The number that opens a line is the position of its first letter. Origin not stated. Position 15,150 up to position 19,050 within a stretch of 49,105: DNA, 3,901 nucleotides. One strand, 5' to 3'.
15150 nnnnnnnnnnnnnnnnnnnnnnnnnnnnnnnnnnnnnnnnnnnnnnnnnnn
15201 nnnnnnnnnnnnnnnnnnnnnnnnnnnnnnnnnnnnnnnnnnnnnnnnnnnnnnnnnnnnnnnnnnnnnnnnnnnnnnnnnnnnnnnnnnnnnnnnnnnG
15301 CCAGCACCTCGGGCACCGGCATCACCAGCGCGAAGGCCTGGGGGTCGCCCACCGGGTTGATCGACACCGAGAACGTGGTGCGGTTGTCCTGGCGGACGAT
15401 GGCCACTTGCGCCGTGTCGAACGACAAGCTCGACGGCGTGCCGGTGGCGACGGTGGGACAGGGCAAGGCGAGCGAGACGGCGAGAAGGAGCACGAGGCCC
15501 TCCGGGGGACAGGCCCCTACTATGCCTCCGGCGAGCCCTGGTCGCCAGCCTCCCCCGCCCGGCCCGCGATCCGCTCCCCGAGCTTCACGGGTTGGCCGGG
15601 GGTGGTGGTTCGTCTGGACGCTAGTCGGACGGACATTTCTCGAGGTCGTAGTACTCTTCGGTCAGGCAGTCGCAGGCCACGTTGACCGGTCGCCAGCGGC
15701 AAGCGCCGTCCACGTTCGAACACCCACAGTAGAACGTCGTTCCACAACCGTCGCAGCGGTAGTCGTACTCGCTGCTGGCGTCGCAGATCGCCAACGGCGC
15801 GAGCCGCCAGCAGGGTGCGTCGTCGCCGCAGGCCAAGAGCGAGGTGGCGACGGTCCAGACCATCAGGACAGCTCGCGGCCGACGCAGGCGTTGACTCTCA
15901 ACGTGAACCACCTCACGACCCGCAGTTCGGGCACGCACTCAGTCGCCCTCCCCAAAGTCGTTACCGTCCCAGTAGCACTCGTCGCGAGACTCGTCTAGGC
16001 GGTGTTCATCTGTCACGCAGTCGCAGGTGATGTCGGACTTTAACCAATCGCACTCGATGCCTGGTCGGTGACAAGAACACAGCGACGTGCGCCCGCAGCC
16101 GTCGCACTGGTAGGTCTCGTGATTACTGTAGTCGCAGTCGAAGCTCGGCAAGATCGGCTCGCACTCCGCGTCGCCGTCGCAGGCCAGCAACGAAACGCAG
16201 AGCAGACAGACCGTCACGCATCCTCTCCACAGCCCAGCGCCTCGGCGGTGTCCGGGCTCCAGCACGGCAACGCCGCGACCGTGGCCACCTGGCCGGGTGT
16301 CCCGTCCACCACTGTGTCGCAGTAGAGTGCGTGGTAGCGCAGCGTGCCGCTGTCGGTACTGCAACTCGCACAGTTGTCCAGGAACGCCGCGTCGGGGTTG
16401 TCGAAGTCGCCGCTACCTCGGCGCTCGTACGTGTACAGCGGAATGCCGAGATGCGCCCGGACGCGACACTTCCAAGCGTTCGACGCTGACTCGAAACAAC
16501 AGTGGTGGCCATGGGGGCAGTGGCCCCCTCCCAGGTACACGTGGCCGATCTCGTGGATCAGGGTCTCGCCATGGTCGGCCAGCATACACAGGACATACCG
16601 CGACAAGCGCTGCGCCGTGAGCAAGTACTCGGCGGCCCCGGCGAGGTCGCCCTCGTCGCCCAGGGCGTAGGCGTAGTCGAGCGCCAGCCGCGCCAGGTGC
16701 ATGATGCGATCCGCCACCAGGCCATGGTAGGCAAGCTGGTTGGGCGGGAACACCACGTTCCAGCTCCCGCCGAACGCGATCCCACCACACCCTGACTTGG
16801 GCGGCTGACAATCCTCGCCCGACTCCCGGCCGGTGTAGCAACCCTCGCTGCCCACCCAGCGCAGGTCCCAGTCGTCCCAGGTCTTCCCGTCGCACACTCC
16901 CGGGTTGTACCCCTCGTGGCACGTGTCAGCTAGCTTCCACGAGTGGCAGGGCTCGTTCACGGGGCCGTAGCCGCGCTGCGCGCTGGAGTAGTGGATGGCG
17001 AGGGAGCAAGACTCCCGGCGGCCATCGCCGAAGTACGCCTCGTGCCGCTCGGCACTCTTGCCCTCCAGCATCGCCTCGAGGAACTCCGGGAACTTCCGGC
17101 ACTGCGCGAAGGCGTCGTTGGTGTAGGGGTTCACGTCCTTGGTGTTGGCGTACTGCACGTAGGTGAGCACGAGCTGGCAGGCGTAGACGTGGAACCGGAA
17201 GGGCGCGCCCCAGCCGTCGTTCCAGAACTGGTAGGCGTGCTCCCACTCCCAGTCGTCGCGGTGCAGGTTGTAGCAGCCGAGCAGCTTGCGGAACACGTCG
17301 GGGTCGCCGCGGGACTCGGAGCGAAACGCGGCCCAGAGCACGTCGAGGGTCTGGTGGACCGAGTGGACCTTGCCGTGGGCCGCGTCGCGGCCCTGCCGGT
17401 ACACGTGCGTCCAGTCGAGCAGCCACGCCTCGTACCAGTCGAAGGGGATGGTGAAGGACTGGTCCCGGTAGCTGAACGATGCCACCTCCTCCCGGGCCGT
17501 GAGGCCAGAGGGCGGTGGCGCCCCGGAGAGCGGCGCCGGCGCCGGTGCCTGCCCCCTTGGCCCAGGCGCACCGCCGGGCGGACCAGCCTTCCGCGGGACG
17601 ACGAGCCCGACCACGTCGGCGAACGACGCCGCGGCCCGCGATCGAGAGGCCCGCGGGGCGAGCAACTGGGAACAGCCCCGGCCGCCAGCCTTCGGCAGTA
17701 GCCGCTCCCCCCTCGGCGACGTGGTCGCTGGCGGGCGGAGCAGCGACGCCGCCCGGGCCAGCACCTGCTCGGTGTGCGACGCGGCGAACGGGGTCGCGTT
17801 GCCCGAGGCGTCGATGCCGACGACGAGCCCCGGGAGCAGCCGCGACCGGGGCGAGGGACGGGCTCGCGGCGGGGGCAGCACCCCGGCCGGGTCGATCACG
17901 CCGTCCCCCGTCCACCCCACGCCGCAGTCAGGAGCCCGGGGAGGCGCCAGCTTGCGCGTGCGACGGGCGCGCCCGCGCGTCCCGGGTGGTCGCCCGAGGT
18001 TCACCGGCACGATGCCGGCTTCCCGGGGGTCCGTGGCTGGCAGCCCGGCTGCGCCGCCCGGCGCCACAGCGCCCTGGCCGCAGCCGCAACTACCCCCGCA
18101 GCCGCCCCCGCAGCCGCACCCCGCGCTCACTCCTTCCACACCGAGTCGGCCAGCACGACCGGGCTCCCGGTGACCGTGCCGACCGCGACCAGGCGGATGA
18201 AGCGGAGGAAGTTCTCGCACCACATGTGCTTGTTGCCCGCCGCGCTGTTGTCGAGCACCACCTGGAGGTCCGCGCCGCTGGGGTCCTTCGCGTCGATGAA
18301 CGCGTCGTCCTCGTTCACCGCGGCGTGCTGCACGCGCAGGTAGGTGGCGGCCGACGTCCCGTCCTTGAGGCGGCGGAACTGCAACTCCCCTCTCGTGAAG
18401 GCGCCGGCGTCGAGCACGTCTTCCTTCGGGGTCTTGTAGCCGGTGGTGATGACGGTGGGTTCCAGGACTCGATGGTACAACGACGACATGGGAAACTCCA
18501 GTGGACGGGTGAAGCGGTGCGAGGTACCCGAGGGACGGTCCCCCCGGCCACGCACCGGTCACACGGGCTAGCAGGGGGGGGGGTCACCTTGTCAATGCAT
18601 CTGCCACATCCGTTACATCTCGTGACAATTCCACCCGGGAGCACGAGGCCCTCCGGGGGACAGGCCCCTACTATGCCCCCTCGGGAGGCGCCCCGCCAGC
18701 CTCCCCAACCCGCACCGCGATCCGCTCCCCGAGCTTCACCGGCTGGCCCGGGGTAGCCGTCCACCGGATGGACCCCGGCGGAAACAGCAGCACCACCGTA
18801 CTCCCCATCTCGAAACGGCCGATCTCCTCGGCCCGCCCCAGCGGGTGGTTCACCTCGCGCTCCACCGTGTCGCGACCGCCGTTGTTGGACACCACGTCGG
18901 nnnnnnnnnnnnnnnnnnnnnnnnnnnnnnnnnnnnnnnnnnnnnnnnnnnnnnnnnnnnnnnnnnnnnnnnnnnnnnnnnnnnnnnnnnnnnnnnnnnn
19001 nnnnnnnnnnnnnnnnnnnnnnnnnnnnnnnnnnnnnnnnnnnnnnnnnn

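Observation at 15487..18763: About 3 kb inserted between psd and its neighbour, bracketed by ~125-bp direct repeats that duplicate the psd 3' end (att-like), with no integrase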

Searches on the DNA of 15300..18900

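Call 75: search_rna_families(source=window, start=15300, end=18900, threshold=evalue, max_evalue=1)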
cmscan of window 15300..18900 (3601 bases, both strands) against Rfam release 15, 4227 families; matches with E-value up to 1: 0.
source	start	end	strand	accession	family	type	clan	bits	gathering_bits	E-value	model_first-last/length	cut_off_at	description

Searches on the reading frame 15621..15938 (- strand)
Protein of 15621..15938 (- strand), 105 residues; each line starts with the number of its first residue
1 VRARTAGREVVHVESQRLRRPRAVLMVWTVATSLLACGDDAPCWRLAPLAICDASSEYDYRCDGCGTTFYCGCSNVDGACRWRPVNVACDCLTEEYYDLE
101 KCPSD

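Call 7: search_protein_families(library=pfam, proteins=[window:15621-15938:-], max_evalue=0.01)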
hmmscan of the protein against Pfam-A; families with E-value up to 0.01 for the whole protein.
window:15621-15938:- (105 aa): 0 families

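Call 10: search_protein_families(library=ncbifam, proteins=[window:15621-15938:-], max_evalue=0.1)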
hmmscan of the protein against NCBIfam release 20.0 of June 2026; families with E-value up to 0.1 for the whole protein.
window:15621-15938:- (105 aa): 0 families

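Call 11: search_protein_families(library=phrogs, proteins=[window:15621-15938:-], max_evalue=0.1)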
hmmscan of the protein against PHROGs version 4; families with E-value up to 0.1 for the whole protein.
window:15621-15938:- (105 aa): 0 families

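Call 15: search_protein_families(library=padloc, proteins=[window:15621-15938:-], max_evalue=1)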
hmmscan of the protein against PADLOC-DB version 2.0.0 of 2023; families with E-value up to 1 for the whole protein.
window:15621-15938:- (105 aa): 0 families

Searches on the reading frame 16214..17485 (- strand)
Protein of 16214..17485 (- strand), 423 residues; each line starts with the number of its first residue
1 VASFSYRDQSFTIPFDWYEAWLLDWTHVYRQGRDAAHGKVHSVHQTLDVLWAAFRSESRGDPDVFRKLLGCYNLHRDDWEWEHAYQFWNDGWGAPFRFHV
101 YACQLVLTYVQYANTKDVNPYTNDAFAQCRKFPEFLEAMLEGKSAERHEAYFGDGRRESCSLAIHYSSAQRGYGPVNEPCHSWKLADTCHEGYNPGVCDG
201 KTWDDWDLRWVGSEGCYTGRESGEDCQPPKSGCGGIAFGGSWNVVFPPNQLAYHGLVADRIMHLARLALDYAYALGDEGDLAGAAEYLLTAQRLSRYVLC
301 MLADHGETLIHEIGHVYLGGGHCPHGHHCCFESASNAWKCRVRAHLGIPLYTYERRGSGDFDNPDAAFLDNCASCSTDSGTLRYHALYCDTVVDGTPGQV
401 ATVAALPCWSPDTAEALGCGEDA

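Call 38: predict_structure(alignment_id=A4)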
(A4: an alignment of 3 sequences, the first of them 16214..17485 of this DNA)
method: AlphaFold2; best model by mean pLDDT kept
length: 423 residues; sequences in the alignment: 3
mean_pLDDT: 33.7   pTM: 0.37
mean pLDDT of the five models: 33.7, 33.7, 31.9, 31.7, 29.5
residues with pLDDT >= 90: 0; 70-90: 0; 50-70: 23; < 50: 400
segments of 3 or more residues with pLDDT < 50: 1-268, 283-407, 419-423
pLDDT, mean of each block of 10 residues (from residue 1): 27 33 29 28 36 36 41 33 28 27 25 24 28 35 32 33 31 30 25 26 28 27 28 26 31 40 49 55 49 44 33 27 27 39 40 26 28 39 36 33 46 56 37
secondary structure, 60 per line:
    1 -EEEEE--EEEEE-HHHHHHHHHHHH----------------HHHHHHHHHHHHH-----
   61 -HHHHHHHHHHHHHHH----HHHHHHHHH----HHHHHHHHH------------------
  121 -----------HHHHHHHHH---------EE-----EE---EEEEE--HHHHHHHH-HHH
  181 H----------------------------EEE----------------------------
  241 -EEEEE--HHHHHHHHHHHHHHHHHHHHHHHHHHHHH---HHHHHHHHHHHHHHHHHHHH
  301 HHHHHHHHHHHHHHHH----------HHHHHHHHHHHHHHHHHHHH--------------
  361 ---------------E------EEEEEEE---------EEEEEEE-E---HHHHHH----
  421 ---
elements in order: E2-6 E9-13 H15-26 H43-55 H62-76 H81-89 H94-102 H132-140 E162-166 H169-176 H178-181 E210-212 E242-246 H249-277 H281-316 H327-346 E383-389 E399-405 H411-416

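Call 42: search_solved_structures(query=A4, max_evalue=10)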
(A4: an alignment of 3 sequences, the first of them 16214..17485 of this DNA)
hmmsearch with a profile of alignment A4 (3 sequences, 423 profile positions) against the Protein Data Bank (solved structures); distinct sequences matched with E-value up to 10: 2.
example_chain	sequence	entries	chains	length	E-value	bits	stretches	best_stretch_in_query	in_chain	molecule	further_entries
6jpm_A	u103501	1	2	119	0.94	11.6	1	115-198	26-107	Odorant binding protein 4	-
9i4t_P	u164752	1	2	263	0.96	11.6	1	338-399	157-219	Oxygen-evolving enhancer protein 2-1, chloroplastic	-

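Call 46: search_protein_representatives(alignment_id=A4)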
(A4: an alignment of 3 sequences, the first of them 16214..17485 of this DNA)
Query: 3 sequences, 423 profile positions. Proteins with E-value up to 0.001 (for the whole library): 198; up to 1e-10: 159; up to 1e-30: 87. The best 150 are listed.
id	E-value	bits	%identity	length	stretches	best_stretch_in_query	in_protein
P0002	8.6e-240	812.3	-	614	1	1-423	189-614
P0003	2.0e-202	689.2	-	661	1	1-421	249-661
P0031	1.2e-134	465.9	-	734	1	4-416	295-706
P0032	3.9e-113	395.0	-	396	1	41-419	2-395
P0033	7.4e-107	374.3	-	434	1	2-410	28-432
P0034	1.5e-105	370.1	-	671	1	3-412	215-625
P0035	2.9e-102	359.2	-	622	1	3-412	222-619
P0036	1.8e-96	340.1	-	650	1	1-411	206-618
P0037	6.8e-93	328.3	-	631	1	3-410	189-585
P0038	1.6e-89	317.3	-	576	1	2-410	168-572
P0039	4.9e-82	292.6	-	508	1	3-410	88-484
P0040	4.7e-80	286.1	-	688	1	5-408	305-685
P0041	7.2e-79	282.2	-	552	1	3-407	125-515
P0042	1.8e-78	280.8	-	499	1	3-409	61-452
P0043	9.7e-78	278.4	-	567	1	4-406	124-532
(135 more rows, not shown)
